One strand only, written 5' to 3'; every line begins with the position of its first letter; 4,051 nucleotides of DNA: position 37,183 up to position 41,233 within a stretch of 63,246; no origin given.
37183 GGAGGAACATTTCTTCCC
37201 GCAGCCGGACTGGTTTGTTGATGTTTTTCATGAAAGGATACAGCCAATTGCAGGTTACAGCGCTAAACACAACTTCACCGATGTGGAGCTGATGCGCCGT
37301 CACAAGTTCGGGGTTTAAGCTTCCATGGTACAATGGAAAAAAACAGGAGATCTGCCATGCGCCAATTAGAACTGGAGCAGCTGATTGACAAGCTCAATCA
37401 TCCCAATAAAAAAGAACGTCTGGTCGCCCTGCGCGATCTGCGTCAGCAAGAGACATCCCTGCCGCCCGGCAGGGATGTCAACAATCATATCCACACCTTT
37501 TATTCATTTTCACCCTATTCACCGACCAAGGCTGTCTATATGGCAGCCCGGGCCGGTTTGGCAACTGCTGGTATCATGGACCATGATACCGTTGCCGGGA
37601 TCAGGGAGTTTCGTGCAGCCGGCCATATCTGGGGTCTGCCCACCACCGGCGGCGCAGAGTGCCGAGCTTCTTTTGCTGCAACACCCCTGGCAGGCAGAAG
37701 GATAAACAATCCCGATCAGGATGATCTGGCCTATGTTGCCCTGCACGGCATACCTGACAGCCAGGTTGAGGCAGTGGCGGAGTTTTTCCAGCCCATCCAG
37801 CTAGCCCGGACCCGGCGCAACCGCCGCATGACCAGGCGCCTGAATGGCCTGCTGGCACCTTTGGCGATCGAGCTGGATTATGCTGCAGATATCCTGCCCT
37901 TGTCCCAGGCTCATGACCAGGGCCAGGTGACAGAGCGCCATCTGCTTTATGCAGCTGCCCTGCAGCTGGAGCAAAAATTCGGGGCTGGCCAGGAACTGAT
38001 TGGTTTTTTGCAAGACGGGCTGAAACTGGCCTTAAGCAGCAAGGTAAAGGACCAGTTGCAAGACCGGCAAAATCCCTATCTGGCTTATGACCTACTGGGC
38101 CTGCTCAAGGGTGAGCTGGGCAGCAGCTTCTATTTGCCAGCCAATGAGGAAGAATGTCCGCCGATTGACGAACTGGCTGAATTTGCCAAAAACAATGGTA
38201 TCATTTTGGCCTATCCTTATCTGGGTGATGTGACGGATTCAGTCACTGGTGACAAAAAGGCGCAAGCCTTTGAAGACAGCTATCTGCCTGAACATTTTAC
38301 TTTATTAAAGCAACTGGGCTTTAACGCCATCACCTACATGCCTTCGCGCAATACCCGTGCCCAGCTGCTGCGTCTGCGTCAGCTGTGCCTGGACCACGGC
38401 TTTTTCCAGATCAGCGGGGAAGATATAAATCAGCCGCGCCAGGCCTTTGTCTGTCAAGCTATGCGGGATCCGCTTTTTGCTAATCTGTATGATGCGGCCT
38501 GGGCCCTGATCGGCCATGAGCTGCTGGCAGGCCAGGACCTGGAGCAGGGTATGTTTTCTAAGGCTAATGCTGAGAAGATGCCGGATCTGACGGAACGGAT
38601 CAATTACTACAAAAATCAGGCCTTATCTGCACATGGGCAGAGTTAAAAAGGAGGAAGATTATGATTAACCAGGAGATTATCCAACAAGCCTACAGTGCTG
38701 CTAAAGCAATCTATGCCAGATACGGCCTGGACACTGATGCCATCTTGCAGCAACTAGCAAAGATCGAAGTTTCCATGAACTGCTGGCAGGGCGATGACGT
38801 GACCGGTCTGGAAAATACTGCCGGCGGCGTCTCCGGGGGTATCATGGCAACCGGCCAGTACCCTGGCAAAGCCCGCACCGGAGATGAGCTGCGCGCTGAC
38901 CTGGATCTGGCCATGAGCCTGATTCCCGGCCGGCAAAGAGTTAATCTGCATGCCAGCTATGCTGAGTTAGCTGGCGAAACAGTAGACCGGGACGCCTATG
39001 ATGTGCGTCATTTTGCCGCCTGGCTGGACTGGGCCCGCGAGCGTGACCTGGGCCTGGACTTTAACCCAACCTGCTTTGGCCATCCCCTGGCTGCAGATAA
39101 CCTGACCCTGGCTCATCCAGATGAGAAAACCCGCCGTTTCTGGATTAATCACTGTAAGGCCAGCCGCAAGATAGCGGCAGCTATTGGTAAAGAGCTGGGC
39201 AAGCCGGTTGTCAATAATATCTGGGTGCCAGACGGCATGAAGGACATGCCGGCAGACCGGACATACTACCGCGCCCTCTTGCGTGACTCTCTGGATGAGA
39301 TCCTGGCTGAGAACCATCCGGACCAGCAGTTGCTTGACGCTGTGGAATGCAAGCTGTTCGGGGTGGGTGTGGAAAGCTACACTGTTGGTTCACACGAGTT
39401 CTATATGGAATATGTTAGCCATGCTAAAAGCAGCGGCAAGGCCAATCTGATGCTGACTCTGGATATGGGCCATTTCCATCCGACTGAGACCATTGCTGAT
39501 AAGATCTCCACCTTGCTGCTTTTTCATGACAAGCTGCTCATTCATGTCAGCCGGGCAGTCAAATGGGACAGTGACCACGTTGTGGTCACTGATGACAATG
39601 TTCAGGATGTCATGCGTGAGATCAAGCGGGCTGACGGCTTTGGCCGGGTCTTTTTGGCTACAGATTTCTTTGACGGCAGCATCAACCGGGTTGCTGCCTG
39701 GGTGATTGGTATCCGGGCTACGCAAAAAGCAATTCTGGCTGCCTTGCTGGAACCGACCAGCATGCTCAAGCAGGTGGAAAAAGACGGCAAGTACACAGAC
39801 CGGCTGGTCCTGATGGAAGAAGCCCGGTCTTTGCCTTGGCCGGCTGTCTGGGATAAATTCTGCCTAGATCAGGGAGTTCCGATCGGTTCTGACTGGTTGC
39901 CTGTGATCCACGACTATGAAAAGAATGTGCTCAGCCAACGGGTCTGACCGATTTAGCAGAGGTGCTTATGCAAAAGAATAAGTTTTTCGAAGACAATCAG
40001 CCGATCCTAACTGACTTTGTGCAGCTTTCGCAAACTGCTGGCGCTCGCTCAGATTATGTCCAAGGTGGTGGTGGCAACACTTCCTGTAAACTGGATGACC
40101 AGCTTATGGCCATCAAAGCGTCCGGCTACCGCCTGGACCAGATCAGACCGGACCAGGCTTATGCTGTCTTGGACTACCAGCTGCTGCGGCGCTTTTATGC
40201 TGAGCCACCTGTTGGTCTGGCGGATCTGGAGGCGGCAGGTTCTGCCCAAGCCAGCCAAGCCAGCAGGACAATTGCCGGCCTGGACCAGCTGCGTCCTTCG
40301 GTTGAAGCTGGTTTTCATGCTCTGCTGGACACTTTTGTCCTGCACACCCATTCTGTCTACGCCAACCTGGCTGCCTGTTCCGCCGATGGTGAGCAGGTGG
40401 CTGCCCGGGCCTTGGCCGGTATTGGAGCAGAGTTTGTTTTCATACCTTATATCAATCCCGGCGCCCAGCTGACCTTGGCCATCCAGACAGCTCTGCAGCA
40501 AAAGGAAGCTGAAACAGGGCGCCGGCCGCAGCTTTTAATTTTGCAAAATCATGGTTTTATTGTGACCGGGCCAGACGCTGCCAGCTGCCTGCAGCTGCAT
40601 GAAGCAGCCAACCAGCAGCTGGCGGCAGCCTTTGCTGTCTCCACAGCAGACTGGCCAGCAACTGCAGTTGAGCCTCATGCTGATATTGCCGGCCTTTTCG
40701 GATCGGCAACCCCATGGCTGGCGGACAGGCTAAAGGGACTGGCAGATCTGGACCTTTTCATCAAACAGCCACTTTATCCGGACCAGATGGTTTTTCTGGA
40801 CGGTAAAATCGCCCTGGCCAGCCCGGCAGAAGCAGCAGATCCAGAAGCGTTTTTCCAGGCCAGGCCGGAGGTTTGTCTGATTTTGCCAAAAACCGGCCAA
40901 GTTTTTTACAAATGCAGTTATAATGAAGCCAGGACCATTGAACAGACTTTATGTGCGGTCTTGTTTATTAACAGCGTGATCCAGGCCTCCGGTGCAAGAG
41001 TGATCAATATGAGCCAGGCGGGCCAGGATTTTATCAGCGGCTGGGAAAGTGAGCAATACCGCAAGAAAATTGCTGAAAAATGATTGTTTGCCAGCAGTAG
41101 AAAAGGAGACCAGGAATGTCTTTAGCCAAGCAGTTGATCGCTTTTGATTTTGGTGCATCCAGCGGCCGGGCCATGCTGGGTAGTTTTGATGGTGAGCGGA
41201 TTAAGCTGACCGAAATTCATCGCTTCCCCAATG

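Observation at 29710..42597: One operon joins rhaA/rhaB-type genes to a SorE/SrlD-like redox pair and a lipoyl E1-E2-E3 complex: candidate undescribed 6-deoxyhexose route to acetyl-CoA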

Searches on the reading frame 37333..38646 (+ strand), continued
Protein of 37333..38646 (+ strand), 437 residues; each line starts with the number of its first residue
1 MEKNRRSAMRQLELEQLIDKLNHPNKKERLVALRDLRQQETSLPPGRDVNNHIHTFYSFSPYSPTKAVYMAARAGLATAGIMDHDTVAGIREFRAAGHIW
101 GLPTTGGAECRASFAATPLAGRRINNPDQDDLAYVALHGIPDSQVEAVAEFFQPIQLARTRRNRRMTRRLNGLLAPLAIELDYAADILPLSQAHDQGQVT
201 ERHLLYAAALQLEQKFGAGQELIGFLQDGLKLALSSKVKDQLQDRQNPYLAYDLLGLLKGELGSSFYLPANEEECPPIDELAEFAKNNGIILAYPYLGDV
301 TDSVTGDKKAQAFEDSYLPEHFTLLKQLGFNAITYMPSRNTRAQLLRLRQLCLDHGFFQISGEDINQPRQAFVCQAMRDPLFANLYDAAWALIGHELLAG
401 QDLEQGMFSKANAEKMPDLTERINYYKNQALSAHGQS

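Call 73: search_protein_families(library=ncbifam, proteins=[L059:2439-4430:+, L021:9150-9971:+, L082:118-1410:+, L021:12154-13212:-, L037:650-1459:-], max_evalue=1e-10)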
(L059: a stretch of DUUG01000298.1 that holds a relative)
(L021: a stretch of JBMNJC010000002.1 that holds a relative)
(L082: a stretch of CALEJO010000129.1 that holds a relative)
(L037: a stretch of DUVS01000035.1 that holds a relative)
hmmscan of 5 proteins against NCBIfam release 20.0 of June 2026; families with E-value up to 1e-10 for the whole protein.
L059:2439-4430:+ (663 aa): 164 families (the best 25 are shown)
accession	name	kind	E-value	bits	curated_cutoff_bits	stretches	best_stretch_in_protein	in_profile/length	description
NF006190.0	PRK08324.1-4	equivalog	4e-80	269.8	1014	2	314-658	349-682/689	bifunctional aldolase/short-chain dehydrogenase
TIGR02632.1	RhaD_aldol-ADH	equivalog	1.9e-77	261.2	567.75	2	315-659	337-670/676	bifunctional rhamnulose-1-phosphate aldolase/short-chain dehydrogenase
NF009050.0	PRK12384.1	equivalog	8.9e-70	235.3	307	1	395-661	3-258/259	sorbitol-6-phosphate dehydrogenase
NF006189.0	PRK08324.1-3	equivalog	9.9e-66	222.5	634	2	317-659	363-695/701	bifunctional rhamnulose-1-phosphate aldolase/short-chain dehydrogenase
NF006195.0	PRK08324.2-3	equivalog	2.2e-64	217.8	931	1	30-659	32-672/678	bifunctional aldolase/short-chain dehydrogenase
NF006196.0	PRK08324.2-4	equivalog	2e-63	214.8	831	1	18-659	12-653/657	bifunctional aldolase/short-chain dehydrogenase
NF006194.0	PRK08324.2-2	equivalog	2.8e-58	198.2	686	2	315-659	363-697/703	bifunctional aldolase/short-chain dehydrogenase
NF006188.0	PRK08324.1-1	equivalog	2.9e-54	184.5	1152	2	314-658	342-672/679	bifunctional aldolase/short-chain dehydrogenase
NF006192.0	PRK08324.1-6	equivalog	3.2e-53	181.2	639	1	33-658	36-678/685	bifunctional aldolase/short-chain dehydrogenase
NF006191.0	PRK08324.1-5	equivalog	1.3e-48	165.9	1240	2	317-660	369-701/706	bifunctional aldolase/short-chain dehydrogenase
NF004198.0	PRK05653.1-3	equivalog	7.4e-43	146.8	296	1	391-661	4-248/248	3-oxoacyl-ACP reductase FabG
NF006193.0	PRK08324.2-1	subfamily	2.6e-42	144.9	1213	2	293-580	360-632/705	bifunctional aldolase/short-chain dehydrogenase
NF005559.1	PRK07231.1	subfamily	2e-41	142.1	215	1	391-659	1-247/249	glucose 1-dehydrogenase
NF009093.0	PRK12429.1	subfamily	1.1e-39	136.3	258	1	392-659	3-256/259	3-hydroxybutyrate dehydrogenase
NF004791.0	PRK06138.1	equivalog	7.5e-37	127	312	1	391-660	2-250/252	SDR family oxidoreductase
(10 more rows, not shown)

L021:9150-9971:+ (273 aa): 204 families (the best 25 are shown)
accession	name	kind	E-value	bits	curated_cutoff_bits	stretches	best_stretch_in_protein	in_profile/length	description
NF009050.0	PRK12384.1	equivalog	2.4e-112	374.7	307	1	22-273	2-259/259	sorbitol-6-phosphate dehydrogenase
NF009093.0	PRK12429.1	subfamily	8.4e-69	231.7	258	1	19-272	2-258/259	3-hydroxybutyrate dehydrogenase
NF004198.0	PRK05653.1-3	equivalog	2.2e-67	227.1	296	1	18-272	3-248/248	3-oxoacyl-ACP reductase FabG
NF005559.1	PRK07231.1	subfamily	2.2e-64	217.3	215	1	19-270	1-247/249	glucose 1-dehydrogenase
NF005472.0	PRK07067.1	equivalog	4e-63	213.4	338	1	18-272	2-256/257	L-iditol 2-dehydrogenase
TIGR01963.1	PHB_DH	subfamily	5.3e-62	209.4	307.05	1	23-270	2-252/255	3-hydroxybutyrate dehydrogenase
NF004791.0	PRK06138.1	equivalog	2.3e-61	207.3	312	1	18-270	1-249/252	SDR family oxidoreductase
NF052558.1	MBtsdlDhBudC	equivalog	3e-61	207.1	270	1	21-270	2-241/250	meso-2,3-butanediol dehydrogenase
NF009466.0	PRK12826.1-2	subfamily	7.7e-61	205.7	222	1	23-272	4-246/248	3-oxoacyl-ACP reductase FabG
TIGR01830.1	3oxo_ACP_reduc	equivalog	1.3e-59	201.8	297.75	1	25-269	1-237/239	3-oxoacyl-[acyl-carrier-protein] reductase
TIGR02415.1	23BDH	subfamily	1.7e-59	201.3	304.35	1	24-270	2-251/254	acetoin reductase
NF009931.0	PRK13394.1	subfamily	1.2e-58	198.7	340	1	17-272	2-261/262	3-hydroxybutyrate dehydrogenase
TIGR03971.1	SDR_subfam_1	subfamily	9.6e-56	189.1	300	1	57-271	54-269/271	mycofactocin-coupled SDR family oxidoreductase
NF006394.0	PRK08643.1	equivalog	7.5e-55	186.1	381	1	23-271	4-255/257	(S)-acetoin forming diacetyl reductase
TIGR02632.1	RhaD_aldol-ADH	equivalog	8.9e-55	186.3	567.75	1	18-270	410-670/676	bifunctional rhamnulose-1-phosphate aldolase/short-chain dehydrogenase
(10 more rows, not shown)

L082:118-1410:+ (430 aa): 27 families (the best 25 are shown)
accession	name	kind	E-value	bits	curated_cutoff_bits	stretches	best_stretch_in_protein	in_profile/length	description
NF043034.1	OxoTetrPhDc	equivalog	9.9e-48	162.6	250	2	10-188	7-188/205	3-oxo-tetronate 4-phosphate decarboxylase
NF005302.0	PRK06833.1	equivalog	1e-42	146.1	264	2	10-209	8-206/214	L-fuculose-phosphate aldolase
NF006208.0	PRK08333.1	equivalog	4.5e-41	140.6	267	2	11-184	8-179/189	aldolase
NF040649.1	FucA_Meth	equivalog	1.9e-39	135.5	250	2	11-186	5-174/179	L-fuculose phosphate aldolase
TIGR03328.1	salvage_mtnB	equivalog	1.6e-33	115.8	137.05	1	13-100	2-91/194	methylthioribulose 1-phosphate dehydratase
NF005123.0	PRK06557.1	subfamily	2.3e-33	115.8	251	1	12-208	16-214/223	L-ribulose-5-phosphate 4-epimerase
NF006672.0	PRK09220.1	equivalog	1.5e-30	106.2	226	1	9-106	12-110/209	methylthioribulose 1-phosphate dehydratase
NF005984.0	PRK08087.1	subfamily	1.2e-29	103.6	264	1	9-209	7-205/215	L-fuculose-phosphate aldolase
NF004527.0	PRK05874.1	equivalog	1.3e-29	103.3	308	1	16-195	15-196/218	L-fuculose-phosphate aldolase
TIGR01086.1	fucA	equivalog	2.1e-27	96.3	400.25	1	12-209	9-204/214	L-fuculose-phosphate aldolase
NF053831.1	RU1PAldHalo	equivalog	2.8e-27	95.5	300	1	24-209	19-202/208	ribulose-1-phosphate aldolase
NF053537.1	DhpthDcsPhtC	equivalog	5.5e-24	84.8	200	1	56-203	51-208/232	3,4-dihydroxyphthalate decarboxylase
NF006413.0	PRK08660.1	equivalog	9.1e-23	81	203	1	19-191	13-180/184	aldolase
NF006047.0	PRK08193.1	subfamily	1.5e-20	73.8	257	1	20-201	17-212/231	L-ribulose-5-phosphate 4-epimerase AraD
NF004979.0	PRK06357.1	equivalog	1.5e-20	73.5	216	0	14-191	12-201/221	hypothetical protein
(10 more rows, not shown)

L021:12154-13212:- (352 aa): 9 families
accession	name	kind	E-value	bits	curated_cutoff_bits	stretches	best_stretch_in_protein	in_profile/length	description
NF006190.0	PRK08324.1-4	equivalog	1.8e-24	85.9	1014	1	3-203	15-207/689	bifunctional aldolase/short-chain dehydrogenase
TIGR02632.1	RhaD_aldol-ADH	equivalog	5.1e-20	71.4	567.75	1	8-204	3-194/676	bifunctional rhamnulose-1-phosphate aldolase/short-chain dehydrogenase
NF006196.0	PRK08324.2-4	equivalog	4e-18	65.2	831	1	3-209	14-218/657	bifunctional aldolase/short-chain dehydrogenase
NF006192.0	PRK08324.1-6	equivalog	6.9e-16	57.8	639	1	25-202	45-214/685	bifunctional aldolase/short-chain dehydrogenase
NF006195.0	PRK08324.2-3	equivalog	5.2e-15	54.7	931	1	12-204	31-214/678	bifunctional aldolase/short-chain dehydrogenase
NF006189.0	PRK08324.1-3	equivalog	1.4e-14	53.4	634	1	6-209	25-223/701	bifunctional rhamnulose-1-phosphate aldolase/short-chain dehydrogenase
NF006193.0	PRK08324.2-1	subfamily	4.4e-13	48.3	1213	1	4-203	25-234/705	bifunctional aldolase/short-chain dehydrogenase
NF006191.0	PRK08324.1-5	equivalog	7.2e-13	47.8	1240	1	9-200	31-217/706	bifunctional aldolase/short-chain dehydrogenase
NF006197.0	PRK08324.2-5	equivalog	1.5e-12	46.7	627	1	12-198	23-203/583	bifunctional aldolase/short-chain dehydrogenase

L037:650-1459:- (269 aa): 208 families (the best 25 are shown)
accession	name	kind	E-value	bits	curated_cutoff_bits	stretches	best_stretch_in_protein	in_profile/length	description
NF009050.0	PRK12384.1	equivalog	1.8e-103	345.7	307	1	17-268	2-258/259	sorbitol-6-phosphate dehydrogenase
NF009093.0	PRK12429.1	subfamily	2.4e-67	226.9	258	1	14-268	2-258/259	3-hydroxybutyrate dehydrogenase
NF004791.0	PRK06138.1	equivalog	2.9e-67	226.6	312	1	13-267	1-250/252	SDR family oxidoreductase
NF004198.0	PRK05653.1-3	equivalog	4.7e-67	226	296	1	13-268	3-248/248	3-oxoacyl-ACP reductase FabG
NF005559.1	PRK07231.1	subfamily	5.2e-64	216.1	215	1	15-266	2-247/249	glucose 1-dehydrogenase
TIGR01963.1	PHB_DH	subfamily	9.4e-64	215.1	307.05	1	18-267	2-253/255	3-hydroxybutyrate dehydrogenase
NF052558.1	MBtsdlDhBudC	equivalog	6.5e-63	212.6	270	1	16-267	2-242/250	meso-2,3-butanediol dehydrogenase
TIGR03971.1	SDR_subfam_1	subfamily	2.9e-61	207.2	300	1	15-267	1-269/271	mycofactocin-coupled SDR family oxidoreductase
NF005472.0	PRK07067.1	equivalog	6.6e-61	206.1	338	1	13-268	2-256/257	L-iditol 2-dehydrogenase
NF009466.0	PRK12826.1-2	subfamily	7.2e-61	205.8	222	1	17-268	3-246/248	3-oxoacyl-ACP reductase FabG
TIGR01830.1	3oxo_ACP_reduc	equivalog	6.1e-58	196.3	297.75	1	20-265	1-237/239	3-oxoacyl-[acyl-carrier-protein] reductase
NF033173.0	anticapsin_BacC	exception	3.2e-57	193.9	525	1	16-266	3-249/252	dihydroanticapsin 7-dehydrogenase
NF006080.0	PRK08226.1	equivalog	1e-55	189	356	1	14-266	3-253/263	SDR family oxidoreductase UcpA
NF005853.0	PRK07774.1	equivalog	2.3e-55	187.7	303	1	14-267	3-247/250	SDR family oxidoreductase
NF047923.1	pyridox_DH_SDR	equivalog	3.2e-55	187.3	325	1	16-266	2-240/243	pyridoxal 4-dehydrogenase, SDR-type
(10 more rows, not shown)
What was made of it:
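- On RhaEW bifunctional aldolase/SDR (TIGR02632): The fused relative L059 scores 261 bits (call 73).
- Sister clusters use true SrlD equivalogs (call 73).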

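Call 80: search_protein_families(library=ncbifam, proteins=[L055:8994-10871:+, L055:7459-8952:+, L074:9422-10924:+], max_evalue=1e-20)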
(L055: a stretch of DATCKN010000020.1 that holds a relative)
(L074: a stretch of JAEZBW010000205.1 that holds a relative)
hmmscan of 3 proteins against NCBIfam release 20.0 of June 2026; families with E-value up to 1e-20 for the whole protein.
L055:8994-10871:+ (625 aa): 2 families
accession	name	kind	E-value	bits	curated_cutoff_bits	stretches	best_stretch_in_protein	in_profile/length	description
NF008220.0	PRK10991.1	equivalog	0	1121.3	775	1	39-624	5-590/591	L-fucose isomerase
TIGR01089.1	fucI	equivalog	0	1094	850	1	40-623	3-586/587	L-fucose isomerase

L055:7459-8952:+ (497 aa): 4 families
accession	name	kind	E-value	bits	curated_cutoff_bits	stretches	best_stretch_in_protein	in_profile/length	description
TIGR02627.1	rhamnulo_kin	equivalog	2.3e-151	504.4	527.95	1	12-471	2-453/454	rhamnulokinase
NF007925.0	PRK10640.1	equivalog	6.7e-134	446.9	639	1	7-485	3-473/489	rhamnulokinase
TIGR02628.1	fuculo_kin_coli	equivalog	7.5e-48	163.6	470.9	1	10-469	3-458/465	L-fuculokinase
TIGR01312.1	XylB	equivalog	1.8e-29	102.6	380.25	1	63-494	54-480/481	xylulokinase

L074:9422-10924:+ (500 aa): 4 families
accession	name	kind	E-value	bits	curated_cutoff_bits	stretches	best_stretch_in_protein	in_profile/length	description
TIGR02627.1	rhamnulo_kin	equivalog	2.1e-149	498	527.95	1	6-465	2-453/454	rhamnulokinase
NF007925.0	PRK10640.1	equivalog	3.8e-128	428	639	1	1-483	3-477/489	rhamnulokinase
TIGR02628.1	fuculo_kin_coli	equivalog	4.5e-46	157.8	470.9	1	4-463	3-458/465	L-fuculokinase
TIGR01312.1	XylB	equivalog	4.1e-28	98.2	380.25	1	59-487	56-479/481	xylulokinase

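Call 85: search_dna_similar(query=window:37333-38646:+, collection=plasmids, mode=protein, max_rows=12, max_evalue=1e-10)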
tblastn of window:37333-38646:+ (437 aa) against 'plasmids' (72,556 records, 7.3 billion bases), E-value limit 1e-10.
No match.
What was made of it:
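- Tried and rejected: None found (call 85).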

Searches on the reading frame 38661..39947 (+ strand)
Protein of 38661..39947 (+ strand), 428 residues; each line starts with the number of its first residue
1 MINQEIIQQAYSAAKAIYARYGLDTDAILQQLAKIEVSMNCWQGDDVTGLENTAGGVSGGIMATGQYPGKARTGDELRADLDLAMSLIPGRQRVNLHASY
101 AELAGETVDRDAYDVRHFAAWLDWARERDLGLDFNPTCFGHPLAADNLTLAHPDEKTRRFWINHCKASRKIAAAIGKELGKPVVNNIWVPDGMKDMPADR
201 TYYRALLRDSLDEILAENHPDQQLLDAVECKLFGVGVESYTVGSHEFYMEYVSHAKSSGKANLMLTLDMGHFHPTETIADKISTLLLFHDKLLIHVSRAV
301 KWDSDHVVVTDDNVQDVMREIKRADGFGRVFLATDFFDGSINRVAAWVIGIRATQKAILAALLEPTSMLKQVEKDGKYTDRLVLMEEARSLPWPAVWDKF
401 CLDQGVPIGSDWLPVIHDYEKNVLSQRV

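Call 5: search_protein_families(library=pfam, proteins=[window:38661-39947:+], max_evalue=0.01)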
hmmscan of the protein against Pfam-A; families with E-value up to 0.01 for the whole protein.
window:38661-39947:+ (428 aa): 1 family
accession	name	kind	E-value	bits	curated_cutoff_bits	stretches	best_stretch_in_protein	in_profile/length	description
PF06134.17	RhaA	-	6.2e-181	602.6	22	1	7-427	3-417/417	L-rhamnose isomerase (RhaA)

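Call 6: search_protein_families(library=ncbifam, proteins=[window:38661-39947:+], max_evalue=0.001)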
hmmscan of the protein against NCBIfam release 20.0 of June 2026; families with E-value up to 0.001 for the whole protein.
window:38661-39947:+ (428 aa): 3 families
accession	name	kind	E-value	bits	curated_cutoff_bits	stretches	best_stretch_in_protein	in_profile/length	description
NF002203.0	PRK01076.1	equivalog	1.7e-194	646.8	572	1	5-427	3-418/419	L-rhamnose isomerase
TIGR01748.1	rhaA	equivalog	8.5e-179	595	584.95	1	7-427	1-414/414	L-rhamnose isomerase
TIGR02629.1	L_rham_iso_rhiz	equivalog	7.1e-06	25.1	646.75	1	149-296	136-273/412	L-rhamnose catabolism isomerase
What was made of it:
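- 38661..39947 (+): g7: L-rhamnose isomerase RhaA. NF002203 647 bits, above the 572 cutoff (call 6).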

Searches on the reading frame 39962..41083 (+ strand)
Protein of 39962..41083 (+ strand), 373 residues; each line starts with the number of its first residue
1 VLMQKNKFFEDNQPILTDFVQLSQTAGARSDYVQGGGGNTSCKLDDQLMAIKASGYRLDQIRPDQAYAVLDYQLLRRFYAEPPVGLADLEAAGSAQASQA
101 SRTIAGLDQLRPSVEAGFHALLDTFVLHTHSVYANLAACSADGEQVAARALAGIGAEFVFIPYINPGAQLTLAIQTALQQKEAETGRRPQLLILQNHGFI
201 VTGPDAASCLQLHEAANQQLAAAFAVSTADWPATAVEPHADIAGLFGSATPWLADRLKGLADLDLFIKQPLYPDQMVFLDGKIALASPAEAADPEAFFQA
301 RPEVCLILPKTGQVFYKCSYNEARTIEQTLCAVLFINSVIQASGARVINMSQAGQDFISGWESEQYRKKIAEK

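Call 5: search_protein_families(library=pfam, proteins=[window:39962-41083:+], max_evalue=0.01)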
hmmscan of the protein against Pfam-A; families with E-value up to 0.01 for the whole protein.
window:39962-41083:+ (373 aa): 1 family
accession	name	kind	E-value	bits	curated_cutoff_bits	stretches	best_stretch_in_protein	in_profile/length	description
PF00596.27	Aldolase_II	-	8.9e-19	68.5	22.2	1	28-216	11-175/183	Class II Aldolase and Adducin N-terminal domain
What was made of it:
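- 39962..41083 (+): g8: class II aldolase-fold protein (373 aa), RhaE-like, with the Zn-His3 and catalytic Glu motifs intact. Aldolase_II 68.5 bits (call 5).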

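Call 6: search_protein_families(library=ncbifam, proteins=[window:39962-41083:+], max_evalue=0.001)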
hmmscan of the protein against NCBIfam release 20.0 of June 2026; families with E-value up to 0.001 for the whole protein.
window:39962-41083:+ (373 aa): 13 families
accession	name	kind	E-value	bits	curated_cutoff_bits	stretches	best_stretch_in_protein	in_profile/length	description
NF006192.0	PRK08324.1-6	equivalog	4.2e-14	51.9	639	1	27-209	37-212/685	bifunctional aldolase/short-chain dehydrogenase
NF006196.0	PRK08324.2-4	equivalog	5.8e-14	51.4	831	1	10-209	11-205/657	bifunctional aldolase/short-chain dehydrogenase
NF006194.0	PRK08324.2-2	equivalog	3.8e-13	49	686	1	16-240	24-245/703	bifunctional aldolase/short-chain dehydrogenase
NF006190.0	PRK08324.1-4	equivalog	1.2e-12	46.8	1014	1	13-211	15-206/689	bifunctional aldolase/short-chain dehydrogenase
NF006195.0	PRK08324.2-3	equivalog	1.3e-12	46.8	931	1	24-220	33-221/678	bifunctional aldolase/short-chain dehydrogenase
NF006193.0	PRK08324.2-1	subfamily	2.4e-12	45.8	1213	1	109-209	138-231/705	bifunctional aldolase/short-chain dehydrogenase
TIGR02632.1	RhaD_aldol-ADH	equivalog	1.5e-11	43.5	567.75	1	20-211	5-192/676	bifunctional rhamnulose-1-phosphate aldolase/short-chain dehydrogenase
TIGR03328.1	salvage_mtnB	equivalog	5e-08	32.7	137.05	0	109-218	61-183/194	methylthioribulose 1-phosphate dehydratase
NF006189.0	PRK08324.1-3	equivalog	7.2e-06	24.6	634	1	27-212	36-217/701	bifunctional rhamnulose-1-phosphate aldolase/short-chain dehydrogenase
NF006197.0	PRK08324.2-5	equivalog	8.8e-06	24.4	627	1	20-207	21-203/583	bifunctional aldolase/short-chain dehydrogenase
NF053831.1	RU1PAldHalo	equivalog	2.1e-05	24.1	300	1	112-215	68-171/208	ribulose-1-phosphate aldolase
NF005123.0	PRK06557.1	subfamily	7.4e-05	22.5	251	0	126-210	99-179/223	L-ribulose-5-phosphate 4-epimerase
NF005302.0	PRK06833.1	equivalog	0.00018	21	264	0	126-212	93-172/214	L-fuculose-phosphate aldolase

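Call 23: search_solved_structures(query=window:39962-41083:+, max_evalue=0.01)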
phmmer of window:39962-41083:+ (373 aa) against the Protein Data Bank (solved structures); distinct sequences matched with E-value up to 0.01: 2.
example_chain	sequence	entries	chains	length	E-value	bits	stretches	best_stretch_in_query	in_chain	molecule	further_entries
3m4r_A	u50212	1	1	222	9.5e-05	25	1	17-203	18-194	Uncharacterized protein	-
2opi_A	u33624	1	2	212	0.0045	19.5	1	109-212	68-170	L-fuculose-1-phosphate aldolase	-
